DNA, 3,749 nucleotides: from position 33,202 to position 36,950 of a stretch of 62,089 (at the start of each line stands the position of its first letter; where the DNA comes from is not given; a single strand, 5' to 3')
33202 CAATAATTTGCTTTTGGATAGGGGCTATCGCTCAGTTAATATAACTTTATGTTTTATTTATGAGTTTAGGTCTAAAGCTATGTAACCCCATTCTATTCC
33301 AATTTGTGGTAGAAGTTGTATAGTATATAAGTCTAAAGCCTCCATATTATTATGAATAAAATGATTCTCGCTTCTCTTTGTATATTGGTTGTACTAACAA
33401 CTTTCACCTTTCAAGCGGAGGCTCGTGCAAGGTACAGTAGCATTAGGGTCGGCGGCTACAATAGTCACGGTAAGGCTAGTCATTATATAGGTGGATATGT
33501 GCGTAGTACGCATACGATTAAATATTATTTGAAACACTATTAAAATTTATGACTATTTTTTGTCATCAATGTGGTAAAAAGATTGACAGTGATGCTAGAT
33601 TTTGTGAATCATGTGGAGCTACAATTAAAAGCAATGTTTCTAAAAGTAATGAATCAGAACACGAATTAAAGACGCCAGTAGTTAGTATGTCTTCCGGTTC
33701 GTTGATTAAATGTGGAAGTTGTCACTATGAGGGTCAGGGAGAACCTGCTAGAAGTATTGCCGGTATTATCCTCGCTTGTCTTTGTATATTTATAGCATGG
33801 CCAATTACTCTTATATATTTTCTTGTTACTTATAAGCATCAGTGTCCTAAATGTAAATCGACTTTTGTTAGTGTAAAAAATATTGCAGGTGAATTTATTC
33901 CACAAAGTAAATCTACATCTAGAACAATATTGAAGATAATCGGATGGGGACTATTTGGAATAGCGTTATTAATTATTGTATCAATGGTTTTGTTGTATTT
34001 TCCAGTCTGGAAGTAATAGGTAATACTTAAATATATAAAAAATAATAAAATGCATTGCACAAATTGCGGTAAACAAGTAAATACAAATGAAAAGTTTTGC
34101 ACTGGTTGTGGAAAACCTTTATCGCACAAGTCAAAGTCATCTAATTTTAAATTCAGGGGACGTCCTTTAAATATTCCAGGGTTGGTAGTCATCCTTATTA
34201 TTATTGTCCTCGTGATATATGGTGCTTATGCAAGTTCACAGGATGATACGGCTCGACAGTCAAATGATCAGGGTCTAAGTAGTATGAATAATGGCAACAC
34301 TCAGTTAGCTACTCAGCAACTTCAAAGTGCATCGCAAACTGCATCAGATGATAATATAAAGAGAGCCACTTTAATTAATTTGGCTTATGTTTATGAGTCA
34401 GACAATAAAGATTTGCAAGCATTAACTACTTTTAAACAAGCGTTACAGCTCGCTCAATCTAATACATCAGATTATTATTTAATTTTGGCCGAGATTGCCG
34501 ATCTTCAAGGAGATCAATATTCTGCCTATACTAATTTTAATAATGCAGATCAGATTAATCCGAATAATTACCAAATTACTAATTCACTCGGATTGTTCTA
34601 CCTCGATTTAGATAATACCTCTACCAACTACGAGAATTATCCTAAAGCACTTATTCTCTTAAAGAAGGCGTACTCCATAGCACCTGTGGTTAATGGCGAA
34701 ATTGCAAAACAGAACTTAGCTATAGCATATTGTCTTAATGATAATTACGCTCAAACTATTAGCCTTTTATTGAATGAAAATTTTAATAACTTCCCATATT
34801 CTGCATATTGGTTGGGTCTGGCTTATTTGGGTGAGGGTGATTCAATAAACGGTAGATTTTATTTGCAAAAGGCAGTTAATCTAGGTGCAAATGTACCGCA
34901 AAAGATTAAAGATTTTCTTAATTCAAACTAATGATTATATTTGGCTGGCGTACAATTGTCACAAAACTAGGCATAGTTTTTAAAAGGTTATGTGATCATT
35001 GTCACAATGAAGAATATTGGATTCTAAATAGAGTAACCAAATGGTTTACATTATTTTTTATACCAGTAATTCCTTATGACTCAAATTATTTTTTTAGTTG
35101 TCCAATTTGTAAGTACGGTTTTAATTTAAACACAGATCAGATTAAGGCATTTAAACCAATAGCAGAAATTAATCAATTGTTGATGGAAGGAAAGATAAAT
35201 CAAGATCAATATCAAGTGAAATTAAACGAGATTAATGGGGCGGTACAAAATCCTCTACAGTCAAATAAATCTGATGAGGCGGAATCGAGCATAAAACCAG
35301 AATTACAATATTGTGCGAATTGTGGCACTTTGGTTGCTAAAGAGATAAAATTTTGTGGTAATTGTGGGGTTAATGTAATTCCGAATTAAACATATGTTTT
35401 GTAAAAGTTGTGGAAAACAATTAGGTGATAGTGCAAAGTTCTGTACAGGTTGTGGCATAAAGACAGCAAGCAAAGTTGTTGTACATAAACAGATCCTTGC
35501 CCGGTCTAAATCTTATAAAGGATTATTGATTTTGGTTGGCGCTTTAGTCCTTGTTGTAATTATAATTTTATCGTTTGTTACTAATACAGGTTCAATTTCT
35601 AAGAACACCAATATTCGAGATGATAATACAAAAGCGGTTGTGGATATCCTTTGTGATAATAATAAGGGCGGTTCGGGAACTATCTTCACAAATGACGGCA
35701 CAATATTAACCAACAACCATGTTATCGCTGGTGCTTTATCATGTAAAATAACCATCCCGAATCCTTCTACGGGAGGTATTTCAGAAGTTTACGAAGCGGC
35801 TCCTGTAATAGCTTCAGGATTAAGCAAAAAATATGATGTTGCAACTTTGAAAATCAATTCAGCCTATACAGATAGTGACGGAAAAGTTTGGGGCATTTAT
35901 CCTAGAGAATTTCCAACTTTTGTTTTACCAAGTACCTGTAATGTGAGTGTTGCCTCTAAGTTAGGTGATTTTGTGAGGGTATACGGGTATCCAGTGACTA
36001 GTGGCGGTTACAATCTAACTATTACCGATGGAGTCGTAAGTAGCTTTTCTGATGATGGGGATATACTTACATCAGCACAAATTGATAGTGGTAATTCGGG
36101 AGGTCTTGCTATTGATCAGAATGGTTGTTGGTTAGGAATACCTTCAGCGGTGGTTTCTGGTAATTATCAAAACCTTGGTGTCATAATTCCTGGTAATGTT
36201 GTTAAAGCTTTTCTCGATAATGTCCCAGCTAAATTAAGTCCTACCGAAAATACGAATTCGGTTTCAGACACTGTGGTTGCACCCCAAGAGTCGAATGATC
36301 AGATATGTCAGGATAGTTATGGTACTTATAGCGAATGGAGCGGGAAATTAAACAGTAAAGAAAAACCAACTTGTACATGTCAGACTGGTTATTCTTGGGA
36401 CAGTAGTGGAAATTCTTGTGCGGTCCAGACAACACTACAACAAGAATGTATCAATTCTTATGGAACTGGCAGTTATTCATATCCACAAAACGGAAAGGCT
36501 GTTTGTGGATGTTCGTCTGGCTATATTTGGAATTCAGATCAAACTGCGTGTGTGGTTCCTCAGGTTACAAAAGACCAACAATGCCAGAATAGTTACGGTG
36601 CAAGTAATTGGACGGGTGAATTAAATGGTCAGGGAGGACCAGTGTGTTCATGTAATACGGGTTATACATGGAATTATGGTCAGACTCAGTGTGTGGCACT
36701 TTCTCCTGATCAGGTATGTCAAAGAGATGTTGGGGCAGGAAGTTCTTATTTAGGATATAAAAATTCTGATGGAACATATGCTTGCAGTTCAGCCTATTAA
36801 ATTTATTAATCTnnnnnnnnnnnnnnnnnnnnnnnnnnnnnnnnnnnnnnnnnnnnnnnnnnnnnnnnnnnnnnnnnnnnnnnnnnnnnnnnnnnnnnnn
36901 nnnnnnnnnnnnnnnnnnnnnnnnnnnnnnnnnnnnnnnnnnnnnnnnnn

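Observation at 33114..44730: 11.6-kb island starting at tRNA-His and ending at degenerate tRNA-His 3'-end copies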

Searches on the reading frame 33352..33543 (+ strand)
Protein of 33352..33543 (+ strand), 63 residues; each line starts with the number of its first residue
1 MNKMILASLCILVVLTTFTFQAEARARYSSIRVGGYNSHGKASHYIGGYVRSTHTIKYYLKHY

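Call 48: search_protein_families(library=pfam, max_evalue=0.05, proteins=[window:33352-33543:+])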
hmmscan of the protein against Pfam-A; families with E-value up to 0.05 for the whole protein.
window:33352-33543:+ (63 aa): 0 families

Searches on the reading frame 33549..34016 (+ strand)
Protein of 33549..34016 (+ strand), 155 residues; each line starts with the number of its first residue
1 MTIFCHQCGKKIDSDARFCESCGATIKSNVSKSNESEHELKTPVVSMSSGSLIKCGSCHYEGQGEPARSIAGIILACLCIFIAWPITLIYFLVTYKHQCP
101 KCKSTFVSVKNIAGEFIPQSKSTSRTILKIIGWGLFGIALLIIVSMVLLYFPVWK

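Call 8: search_protein_families(library=pfam, max_evalue=0.01, proteins=[window:33549-34016:+])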
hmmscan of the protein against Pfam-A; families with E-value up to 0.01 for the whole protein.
window:33549-34016:+ (155 aa): 8 families
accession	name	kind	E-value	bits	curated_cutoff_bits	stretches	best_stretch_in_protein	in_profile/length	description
PF12773.13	DZR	-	4.9e-08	33.5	27.3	1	5-62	1-34/45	Double zinc ribbon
PF13240.11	Zn_Ribbon_1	-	5.1e-08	32.9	25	1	4-24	1-21/23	zinc-ribbon domain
PF13248.11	Zn_ribbon_3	-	3.3e-06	26.8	27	1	5-24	5-24/26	zinc-ribbon domain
PF17032.10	Zn_ribbon_15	-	0.00017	22.7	28.9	1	4-23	54-73/73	zinc-ribbon family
PF24460.1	DUF7575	-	0.00075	19.2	28.5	1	5-24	6-25/28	Domain of unknown function (DUF7575)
PF24463.1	DUF7577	-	0.0029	17.6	28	1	2-25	2-25/27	Domain of unknown function (DUF7577)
PF18439.7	zf_UBZ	-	0.0069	16.5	25.6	0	2-16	2-16/32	Ubiquitin-Binding Zinc Finger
PF23455.1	DUF7129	-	0.0094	16.1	30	0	5-27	14-38/45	Domain of unknown function (DUF7129)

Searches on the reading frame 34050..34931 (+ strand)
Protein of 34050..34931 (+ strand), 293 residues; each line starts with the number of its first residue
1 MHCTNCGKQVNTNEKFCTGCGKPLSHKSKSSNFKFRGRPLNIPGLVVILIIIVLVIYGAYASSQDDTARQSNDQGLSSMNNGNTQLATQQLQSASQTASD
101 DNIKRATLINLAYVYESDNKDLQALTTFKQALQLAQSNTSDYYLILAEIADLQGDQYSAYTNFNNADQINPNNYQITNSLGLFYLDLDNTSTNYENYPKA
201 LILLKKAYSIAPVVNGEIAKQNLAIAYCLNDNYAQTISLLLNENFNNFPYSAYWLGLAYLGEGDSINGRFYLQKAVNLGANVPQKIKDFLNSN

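Call 8: search_protein_families(library=pfam, max_evalue=0.01, proteins=[window:34050-34931:+])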
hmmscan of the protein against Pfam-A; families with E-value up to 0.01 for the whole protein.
window:34050-34931:+ (293 aa): 10 families
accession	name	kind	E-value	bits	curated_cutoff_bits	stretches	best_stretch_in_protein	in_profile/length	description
PF13240.11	Zn_Ribbon_1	-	9.4e-07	28.9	25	1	2-24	1-23/23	zinc-ribbon domain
PF13424.12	TPR_12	-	3.8e-06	27.4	30.1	1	75-136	10-76/77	Tetratricopeptide repeat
PF07719.23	TPR_2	-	7.4e-06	26.1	27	0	108-137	4-33/34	Tetratricopeptide repeat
PF13181.12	TPR_8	-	2.9e-05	24.3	25.7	0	108-138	4-34/34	Tetratricopeptide repeat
PF17874.7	TPR_MalT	-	0.0004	20.2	45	1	74-168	46-143/336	MalT-like TPR region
PF12773.13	DZR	-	0.0016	19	27.3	1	3-25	1-23/45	Double zinc ribbon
PF13428.12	TPR_14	-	0.002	19.1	23.5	0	107-148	3-43/44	Tetratricopeptide repeat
PF13176.12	TPR_7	-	0.0028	18.1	27.9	0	107-139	1-33/36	Tetratricopeptide repeat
PF09976.15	TPR_21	-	0.0033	17.6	25.5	1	78-166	86-165/193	Tetratricopeptide repeat-like domain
PF18912.6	DZR_2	-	0.0035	17.6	27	1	3-27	24-49/56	Double zinc ribbon domain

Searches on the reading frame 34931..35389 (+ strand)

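Call 8: search_protein_families(library=pfam, max_evalue=0.01, proteins=[window:34931-35389:+])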
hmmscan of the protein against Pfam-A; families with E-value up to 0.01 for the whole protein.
window:34931-35389:+ (152 aa): 5 families
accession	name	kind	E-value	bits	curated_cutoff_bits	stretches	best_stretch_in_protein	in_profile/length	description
PF17032.10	Zn_ribbon_15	-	1.3e-14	55.1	28.9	1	20-146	2-73/73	zinc-ribbon family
PF13248.11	Zn_ribbon_3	-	3e-05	23.7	27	1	126-147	3-24/26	zinc-ribbon domain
PF12773.13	DZR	-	0.00021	21.8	27.3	1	125-146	24-45/45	Double zinc ribbon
PF13240.11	Zn_Ribbon_1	-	0.00042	20.5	25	1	127-146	1-20/23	zinc-ribbon domain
PF24463.1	DUF7577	-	0.0032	17.5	28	1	127-146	4-23/27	Domain of unknown function (DUF7577)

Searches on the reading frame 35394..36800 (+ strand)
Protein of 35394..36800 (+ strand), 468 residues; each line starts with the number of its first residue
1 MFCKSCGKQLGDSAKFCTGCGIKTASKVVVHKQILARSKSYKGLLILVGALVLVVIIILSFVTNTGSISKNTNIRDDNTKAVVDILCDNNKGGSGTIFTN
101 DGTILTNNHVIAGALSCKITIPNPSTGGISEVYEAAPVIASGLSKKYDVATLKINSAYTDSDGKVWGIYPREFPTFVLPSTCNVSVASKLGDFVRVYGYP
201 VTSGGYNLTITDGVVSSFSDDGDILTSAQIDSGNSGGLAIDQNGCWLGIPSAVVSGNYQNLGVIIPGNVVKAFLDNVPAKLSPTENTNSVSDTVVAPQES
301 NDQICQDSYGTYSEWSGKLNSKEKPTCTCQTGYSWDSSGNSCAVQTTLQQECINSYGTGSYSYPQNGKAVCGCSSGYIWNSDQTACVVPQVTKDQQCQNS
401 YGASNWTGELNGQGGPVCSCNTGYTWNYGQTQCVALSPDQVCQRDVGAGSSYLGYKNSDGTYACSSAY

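Call 8: search_protein_families(library=pfam, max_evalue=0.01, proteins=[window:35394-36800:+])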
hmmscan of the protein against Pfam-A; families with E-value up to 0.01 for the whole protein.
window:35394-36800:+ (468 aa): 6 families
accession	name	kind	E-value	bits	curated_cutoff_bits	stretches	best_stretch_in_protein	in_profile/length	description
PF13365.12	Trypsin_2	-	8.3e-15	56.2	27.6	1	93-249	1-144/144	Trypsin-like peptidase domain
PF25387.1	ADGRF3_N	-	4.7e-06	27.4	31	0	411-434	7-28/60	ADGRF3-like, N-terminal domain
PF13240.11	Zn_Ribbon_1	-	5.2e-06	26.5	25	1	2-21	1-20/23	zinc-ribbon domain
PF18278.7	RANK_CRD_2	-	4.9e-05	23.9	26.8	0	325-342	22-39/41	Receptor activator of the NF-KB cysteine-rich repeat domain 2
PF06247.17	Plasmod_Pvs28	-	0.0049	17.4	26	0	413-425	21-33/41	Pvs28 EGF domain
PF12773.13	DZR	-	0.0084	16.7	27.3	0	3-21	1-19/45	Double zinc ribbon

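Call 58: find_encoding_contigs(protein=window:35394-36800:+, flank=10000, max_places=8)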
Protein window:35394-36800:+ (468 aa): 3 contigs read that carry it; 1 place shown.
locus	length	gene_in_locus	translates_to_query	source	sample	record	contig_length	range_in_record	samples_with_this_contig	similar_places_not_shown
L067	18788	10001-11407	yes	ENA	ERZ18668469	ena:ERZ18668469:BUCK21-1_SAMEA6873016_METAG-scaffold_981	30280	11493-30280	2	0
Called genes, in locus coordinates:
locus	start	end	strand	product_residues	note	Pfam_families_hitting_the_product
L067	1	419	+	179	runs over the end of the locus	-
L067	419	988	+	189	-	-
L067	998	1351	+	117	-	-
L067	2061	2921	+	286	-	PF00849:PseudoU_synth_2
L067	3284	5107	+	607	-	PF00009:GTP_EFTU, PF01926:MMR_HSR1 (weak), PF22042:EF-G_D2, PF03144:GTP_EFTU_D2, PF00679:EFG_C, PF21018:BipA_C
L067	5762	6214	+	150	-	PF01245:Ribosomal_L19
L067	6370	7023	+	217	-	PF01966:HD (weak)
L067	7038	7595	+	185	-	PF01923:Cob_adeno_trans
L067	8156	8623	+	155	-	PF12773:DZR (weak), PF13240:Zn_Ribbon_1, PF13248:Zn_ribbon_3 (weak)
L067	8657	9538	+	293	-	PF13240:Zn_Ribbon_1 (weak), PF07719:TPR_2 (faint), PF13424:TPR_12 (faint)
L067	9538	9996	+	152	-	PF17032:Zn_ribbon_15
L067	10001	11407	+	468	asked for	PF13240:Zn_Ribbon_1 (weak), PF13365:Trypsin_2, PF25387:ADGRF3_N (faint)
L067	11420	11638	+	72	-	-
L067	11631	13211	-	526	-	PF00239:Resolvase, PF07508:Recombinase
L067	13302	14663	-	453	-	-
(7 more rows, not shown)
